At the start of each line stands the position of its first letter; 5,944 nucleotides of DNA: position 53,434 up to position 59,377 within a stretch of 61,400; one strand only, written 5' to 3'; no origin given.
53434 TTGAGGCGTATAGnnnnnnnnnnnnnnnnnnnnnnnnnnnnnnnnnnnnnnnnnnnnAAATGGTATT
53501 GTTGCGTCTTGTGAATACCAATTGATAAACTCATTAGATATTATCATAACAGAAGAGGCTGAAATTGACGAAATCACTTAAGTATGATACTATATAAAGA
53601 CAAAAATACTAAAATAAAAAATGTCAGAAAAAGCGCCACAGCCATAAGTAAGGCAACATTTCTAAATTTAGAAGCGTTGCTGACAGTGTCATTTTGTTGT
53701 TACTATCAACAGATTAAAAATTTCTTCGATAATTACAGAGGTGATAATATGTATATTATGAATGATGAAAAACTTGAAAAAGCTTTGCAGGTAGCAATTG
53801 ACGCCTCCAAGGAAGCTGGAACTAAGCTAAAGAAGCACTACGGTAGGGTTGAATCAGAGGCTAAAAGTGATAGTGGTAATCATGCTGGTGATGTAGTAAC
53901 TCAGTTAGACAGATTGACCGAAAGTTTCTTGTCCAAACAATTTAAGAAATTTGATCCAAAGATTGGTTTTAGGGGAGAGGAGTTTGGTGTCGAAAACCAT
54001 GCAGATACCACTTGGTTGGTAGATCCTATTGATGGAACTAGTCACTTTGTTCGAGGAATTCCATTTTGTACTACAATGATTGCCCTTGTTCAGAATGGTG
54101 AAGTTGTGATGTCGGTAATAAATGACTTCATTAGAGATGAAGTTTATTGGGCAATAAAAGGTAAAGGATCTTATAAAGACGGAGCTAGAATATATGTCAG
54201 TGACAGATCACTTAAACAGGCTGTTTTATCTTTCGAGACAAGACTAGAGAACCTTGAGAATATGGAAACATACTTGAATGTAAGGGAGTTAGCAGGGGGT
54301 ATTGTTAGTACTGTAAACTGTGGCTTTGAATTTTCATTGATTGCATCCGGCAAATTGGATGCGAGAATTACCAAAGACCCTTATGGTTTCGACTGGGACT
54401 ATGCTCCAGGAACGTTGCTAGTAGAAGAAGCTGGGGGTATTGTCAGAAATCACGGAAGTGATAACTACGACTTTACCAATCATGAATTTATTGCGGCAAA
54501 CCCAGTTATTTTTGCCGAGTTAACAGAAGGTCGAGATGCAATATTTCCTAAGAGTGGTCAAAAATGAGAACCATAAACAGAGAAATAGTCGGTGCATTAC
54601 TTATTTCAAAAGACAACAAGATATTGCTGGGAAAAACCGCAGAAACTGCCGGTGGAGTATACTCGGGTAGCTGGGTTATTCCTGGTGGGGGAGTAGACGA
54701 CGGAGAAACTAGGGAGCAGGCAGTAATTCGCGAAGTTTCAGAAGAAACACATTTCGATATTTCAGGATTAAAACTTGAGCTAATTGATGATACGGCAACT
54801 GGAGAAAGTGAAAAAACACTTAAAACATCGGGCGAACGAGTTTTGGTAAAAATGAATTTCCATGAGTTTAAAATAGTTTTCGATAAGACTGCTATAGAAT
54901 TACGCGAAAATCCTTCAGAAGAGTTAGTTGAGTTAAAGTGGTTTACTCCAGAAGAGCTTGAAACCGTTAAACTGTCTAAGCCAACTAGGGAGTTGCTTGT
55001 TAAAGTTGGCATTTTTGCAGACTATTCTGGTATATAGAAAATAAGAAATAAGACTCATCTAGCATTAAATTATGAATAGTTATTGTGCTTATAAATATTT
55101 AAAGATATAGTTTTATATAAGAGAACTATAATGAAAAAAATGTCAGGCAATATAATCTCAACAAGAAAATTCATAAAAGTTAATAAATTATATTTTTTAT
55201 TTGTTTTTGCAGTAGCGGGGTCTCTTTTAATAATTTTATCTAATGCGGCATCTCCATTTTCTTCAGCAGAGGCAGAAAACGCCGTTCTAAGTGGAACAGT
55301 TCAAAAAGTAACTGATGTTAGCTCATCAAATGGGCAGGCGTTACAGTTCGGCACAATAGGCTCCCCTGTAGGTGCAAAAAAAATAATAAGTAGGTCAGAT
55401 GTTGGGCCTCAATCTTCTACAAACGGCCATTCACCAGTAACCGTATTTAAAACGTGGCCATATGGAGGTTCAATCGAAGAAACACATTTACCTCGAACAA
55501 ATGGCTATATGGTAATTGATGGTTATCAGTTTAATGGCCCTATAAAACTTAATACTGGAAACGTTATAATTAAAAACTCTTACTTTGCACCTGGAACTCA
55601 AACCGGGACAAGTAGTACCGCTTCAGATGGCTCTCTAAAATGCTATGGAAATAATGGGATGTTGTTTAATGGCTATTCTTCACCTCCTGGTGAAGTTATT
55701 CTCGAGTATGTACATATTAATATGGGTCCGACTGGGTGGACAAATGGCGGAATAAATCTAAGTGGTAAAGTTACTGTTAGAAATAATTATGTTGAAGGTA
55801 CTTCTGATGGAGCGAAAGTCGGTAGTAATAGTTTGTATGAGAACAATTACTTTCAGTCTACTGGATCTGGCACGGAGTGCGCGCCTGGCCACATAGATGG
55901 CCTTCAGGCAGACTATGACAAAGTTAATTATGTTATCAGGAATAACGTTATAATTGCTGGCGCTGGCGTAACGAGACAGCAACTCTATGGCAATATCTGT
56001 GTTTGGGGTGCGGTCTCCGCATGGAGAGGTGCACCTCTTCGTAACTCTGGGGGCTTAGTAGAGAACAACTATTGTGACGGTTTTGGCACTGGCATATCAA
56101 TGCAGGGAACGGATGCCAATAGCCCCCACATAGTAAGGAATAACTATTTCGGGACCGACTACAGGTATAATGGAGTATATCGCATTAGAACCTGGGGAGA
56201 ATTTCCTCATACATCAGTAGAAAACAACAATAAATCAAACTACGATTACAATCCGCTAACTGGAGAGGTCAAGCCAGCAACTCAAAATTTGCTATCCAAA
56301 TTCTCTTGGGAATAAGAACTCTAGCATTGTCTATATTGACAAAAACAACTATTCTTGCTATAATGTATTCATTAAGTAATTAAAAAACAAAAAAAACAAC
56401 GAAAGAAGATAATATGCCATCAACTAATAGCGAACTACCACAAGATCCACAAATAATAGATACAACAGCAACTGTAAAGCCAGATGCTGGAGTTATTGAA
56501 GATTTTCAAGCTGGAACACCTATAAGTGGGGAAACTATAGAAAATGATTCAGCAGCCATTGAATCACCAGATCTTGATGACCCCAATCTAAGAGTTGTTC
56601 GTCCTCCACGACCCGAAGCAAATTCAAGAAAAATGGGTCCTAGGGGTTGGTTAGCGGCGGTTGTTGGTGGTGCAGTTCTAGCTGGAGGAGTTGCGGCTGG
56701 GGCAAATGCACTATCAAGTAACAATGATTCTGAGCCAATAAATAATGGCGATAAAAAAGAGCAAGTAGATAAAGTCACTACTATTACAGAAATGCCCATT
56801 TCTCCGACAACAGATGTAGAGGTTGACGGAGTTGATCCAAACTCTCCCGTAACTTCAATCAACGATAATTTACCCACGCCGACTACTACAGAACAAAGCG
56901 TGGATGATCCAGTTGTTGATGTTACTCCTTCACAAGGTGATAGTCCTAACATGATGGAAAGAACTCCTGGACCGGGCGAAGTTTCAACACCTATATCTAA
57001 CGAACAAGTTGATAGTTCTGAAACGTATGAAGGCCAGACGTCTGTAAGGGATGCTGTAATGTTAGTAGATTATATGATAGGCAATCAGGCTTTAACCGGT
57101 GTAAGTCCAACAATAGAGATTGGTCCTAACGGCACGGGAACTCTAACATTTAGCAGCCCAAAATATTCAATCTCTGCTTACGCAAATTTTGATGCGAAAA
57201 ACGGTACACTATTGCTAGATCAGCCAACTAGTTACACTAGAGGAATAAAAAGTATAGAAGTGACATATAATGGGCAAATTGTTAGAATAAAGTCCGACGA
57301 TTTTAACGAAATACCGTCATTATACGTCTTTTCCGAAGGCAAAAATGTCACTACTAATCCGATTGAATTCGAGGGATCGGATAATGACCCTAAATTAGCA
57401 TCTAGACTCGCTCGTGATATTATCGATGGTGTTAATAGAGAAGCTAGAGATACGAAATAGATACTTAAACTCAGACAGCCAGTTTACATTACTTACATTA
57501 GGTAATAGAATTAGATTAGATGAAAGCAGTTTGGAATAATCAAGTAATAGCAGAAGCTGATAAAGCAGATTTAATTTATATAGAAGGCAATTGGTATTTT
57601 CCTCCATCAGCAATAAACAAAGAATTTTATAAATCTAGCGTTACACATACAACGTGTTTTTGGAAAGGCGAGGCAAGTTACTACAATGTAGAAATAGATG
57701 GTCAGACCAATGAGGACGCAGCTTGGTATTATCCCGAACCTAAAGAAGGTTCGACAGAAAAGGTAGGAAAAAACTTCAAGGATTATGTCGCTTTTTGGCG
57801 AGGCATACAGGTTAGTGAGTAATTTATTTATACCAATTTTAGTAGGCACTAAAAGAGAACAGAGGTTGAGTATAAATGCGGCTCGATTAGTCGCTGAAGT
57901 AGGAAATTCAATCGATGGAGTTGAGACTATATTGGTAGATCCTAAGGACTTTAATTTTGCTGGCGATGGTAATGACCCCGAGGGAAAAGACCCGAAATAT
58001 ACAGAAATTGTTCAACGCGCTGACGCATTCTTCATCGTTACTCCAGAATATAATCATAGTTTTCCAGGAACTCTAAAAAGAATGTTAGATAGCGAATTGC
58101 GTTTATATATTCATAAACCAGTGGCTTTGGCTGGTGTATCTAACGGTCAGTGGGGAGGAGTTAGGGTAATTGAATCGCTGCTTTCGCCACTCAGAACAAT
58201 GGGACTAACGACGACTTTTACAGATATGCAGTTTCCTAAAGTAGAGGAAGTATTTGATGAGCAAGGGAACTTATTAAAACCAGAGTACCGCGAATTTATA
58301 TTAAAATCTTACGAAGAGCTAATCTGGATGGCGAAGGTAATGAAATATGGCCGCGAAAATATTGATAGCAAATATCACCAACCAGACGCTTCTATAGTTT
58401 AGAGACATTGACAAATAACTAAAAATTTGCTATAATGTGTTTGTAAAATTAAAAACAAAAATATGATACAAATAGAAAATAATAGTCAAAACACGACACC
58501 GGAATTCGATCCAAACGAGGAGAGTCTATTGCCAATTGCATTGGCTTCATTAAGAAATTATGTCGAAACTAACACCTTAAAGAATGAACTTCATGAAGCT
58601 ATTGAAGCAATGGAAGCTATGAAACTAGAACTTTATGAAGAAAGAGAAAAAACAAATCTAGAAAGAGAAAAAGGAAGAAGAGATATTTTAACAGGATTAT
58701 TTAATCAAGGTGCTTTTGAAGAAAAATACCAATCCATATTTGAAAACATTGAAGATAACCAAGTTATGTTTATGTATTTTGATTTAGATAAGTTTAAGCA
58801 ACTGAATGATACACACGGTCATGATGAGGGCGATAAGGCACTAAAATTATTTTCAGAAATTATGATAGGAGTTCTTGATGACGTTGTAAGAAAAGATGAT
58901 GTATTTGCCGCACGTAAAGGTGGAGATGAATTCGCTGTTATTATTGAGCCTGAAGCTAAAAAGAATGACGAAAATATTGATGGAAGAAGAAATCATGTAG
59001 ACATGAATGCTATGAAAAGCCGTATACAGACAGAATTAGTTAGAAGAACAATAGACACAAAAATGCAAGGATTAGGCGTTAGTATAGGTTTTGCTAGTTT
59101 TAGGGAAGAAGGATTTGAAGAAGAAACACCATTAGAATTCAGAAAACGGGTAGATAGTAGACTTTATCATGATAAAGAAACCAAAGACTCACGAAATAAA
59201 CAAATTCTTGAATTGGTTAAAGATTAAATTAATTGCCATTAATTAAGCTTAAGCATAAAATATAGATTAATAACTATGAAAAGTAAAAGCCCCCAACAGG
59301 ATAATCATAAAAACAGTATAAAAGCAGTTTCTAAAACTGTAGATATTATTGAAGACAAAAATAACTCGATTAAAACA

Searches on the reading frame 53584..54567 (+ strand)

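Call 3: search_protein_families(library=pfam, proteins=[window:53584-54567:+], max_evalue=1)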
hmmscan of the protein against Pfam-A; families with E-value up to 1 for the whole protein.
window:53584-54567:+ (327 aa): 3 families
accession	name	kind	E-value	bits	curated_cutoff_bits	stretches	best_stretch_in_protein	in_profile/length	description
PF00459.30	Inositol_P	-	2.1e-48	165.6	27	1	64-309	2-258/271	Inositol monophosphatase family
PF03320.18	FBPase_glpX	-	0.032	13.6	27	1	129-175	65-111/307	Bacterial fructose-1,6-bisphosphatase, glpX-encoded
PF20776.3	SLS1_N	-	0.067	14.2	24.4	1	7-57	9-57/97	SLS1 protein N-terminal domain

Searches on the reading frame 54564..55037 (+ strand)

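Call 10: search_protein_families(library=pfam, proteins=[window:54564-55037:+], max_evalue=0.001)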
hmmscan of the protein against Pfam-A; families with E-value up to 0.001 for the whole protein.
window:54564-55037:+ (157 aa): 2 families
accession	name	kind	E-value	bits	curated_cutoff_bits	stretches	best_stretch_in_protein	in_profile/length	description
PF00293.34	NUDIX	-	6.9e-20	71.8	21.1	1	6-141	3-127/134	NUDIX domain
PF14815.12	NUDIX_4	-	9.5e-08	32.3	35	1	12-145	4-111/113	NUDIX domain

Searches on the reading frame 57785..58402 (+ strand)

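Call 10: search_protein_families(library=pfam, proteins=[window:57785-58402:+], max_evalue=0.001)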
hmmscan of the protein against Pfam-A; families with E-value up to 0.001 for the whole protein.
window:57785-58402:+ (205 aa): 1 family
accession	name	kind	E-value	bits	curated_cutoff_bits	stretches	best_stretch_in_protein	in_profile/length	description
PF03358.20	FMN_red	-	5.4e-20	72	24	1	18-143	5-139/152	NADPH-dependent FMN reductase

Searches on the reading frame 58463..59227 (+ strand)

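Call 10: search_protein_families(library=pfam, proteins=[window:58463-59227:+], max_evalue=0.001)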
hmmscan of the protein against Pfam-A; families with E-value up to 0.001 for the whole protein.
window:58463-59227:+ (254 aa): 1 family
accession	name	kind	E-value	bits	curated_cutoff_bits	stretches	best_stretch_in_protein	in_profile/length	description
PF00990.26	GGDEF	-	4.1e-24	85.6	23.8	1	73-242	3-159/161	Diguanylate cyclase, GGDEF domain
